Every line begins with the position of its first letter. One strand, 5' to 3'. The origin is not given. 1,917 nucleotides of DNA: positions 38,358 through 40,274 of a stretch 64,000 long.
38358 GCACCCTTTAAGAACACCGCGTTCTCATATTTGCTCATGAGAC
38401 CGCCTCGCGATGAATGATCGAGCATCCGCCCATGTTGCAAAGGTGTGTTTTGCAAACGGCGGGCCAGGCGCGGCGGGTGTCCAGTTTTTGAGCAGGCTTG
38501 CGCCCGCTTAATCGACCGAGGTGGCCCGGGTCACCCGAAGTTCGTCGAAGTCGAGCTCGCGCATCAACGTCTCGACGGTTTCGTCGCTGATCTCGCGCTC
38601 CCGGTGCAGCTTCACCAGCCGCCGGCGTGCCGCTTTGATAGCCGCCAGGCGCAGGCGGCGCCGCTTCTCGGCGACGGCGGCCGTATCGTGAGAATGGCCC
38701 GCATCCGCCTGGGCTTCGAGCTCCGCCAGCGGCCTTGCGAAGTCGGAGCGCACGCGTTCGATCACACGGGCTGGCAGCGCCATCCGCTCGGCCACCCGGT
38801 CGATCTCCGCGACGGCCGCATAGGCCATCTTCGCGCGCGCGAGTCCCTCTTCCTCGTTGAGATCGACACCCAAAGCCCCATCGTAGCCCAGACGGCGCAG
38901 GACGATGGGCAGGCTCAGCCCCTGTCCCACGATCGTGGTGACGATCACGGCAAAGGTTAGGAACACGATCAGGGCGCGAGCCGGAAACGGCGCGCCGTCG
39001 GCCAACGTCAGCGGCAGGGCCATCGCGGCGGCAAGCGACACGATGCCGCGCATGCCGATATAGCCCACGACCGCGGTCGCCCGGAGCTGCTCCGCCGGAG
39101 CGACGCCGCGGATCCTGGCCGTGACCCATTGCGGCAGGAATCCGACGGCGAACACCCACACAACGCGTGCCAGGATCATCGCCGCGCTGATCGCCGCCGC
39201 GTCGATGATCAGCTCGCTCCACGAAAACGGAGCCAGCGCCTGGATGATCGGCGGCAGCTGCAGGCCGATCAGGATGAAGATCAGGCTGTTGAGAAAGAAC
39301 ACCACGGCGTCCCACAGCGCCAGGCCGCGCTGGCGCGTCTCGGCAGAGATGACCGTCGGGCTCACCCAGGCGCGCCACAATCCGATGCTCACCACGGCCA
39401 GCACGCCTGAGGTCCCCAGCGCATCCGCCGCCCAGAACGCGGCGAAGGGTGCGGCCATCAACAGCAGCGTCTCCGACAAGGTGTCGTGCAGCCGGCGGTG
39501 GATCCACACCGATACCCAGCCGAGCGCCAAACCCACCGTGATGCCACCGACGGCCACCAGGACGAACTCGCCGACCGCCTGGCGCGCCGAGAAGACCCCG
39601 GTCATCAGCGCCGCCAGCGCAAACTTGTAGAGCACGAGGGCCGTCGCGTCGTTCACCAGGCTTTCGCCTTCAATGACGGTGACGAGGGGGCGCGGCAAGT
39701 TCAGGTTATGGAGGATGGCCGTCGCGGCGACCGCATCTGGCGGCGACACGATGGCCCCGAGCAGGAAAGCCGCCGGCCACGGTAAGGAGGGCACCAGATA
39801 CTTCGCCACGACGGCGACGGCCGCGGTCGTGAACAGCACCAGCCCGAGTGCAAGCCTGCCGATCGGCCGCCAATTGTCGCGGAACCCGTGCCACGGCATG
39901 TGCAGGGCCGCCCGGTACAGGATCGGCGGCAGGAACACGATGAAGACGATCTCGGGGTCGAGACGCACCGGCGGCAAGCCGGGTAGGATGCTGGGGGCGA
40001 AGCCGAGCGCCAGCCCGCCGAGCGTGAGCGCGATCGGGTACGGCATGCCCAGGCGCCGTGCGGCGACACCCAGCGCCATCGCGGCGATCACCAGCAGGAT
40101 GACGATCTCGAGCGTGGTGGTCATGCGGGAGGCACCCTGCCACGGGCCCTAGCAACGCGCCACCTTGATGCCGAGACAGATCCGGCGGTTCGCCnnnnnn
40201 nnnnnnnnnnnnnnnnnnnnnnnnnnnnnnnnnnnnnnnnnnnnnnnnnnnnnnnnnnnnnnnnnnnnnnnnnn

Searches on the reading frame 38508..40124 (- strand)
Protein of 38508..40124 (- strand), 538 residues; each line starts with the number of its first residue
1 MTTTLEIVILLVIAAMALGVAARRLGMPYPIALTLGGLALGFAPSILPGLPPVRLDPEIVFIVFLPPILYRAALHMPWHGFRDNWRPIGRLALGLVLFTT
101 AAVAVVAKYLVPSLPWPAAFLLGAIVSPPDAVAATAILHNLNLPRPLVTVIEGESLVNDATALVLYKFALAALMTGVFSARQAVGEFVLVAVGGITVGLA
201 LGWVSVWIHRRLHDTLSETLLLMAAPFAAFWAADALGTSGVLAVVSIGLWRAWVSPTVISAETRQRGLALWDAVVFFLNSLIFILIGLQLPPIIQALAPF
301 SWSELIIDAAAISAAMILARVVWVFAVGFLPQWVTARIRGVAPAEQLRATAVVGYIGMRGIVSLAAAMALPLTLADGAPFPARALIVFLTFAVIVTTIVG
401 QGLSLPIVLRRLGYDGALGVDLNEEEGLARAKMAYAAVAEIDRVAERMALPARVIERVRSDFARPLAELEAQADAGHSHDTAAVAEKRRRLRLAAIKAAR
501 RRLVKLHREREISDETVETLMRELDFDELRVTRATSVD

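Call 7: search_protein_families(library=pfam, proteins=[window:38508-40124:-], max_evalue=0.01)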
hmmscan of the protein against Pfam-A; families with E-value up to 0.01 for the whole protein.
window:38508-40124:- (538 aa): 1 family
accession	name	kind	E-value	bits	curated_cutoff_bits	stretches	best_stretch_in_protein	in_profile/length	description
PF00999.27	Na_H_Exchanger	-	9e-62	209.5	26.2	1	12-410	2-374/375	Sodium/hydrogen exchanger, transmembrane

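Call 9: search_protein_families(library=ncbifam, proteins=[window:38508-40124:-], max_evalue=0.00001)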
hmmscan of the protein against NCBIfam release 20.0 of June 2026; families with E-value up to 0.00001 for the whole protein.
window:38508-40124:- (538 aa): 4 families
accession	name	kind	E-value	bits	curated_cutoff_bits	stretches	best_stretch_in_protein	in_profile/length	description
TIGR00831.1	a_cpa1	equivalog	3.1e-112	375.8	279.6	1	8-529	3-521/525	Na+/H+ antiporter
TIGR00840.1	b_cpa1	equivalog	7.6e-31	107.1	251.25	1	16-435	23-438/559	sodium/hydrogen exchanger 3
NF003716.0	PRK05326.1-3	equivalog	3.7e-27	94.9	355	1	4-414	7-391/499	potassium/proton antiporter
NF003715.0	PRK05326.1-2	equivalog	2.1e-17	62.6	309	1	9-413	12-390/595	potassium/proton antiporter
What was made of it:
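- Checked: A CPA1 Na+/H+ antiporter gene ends at 38508 (calls 7, 9).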
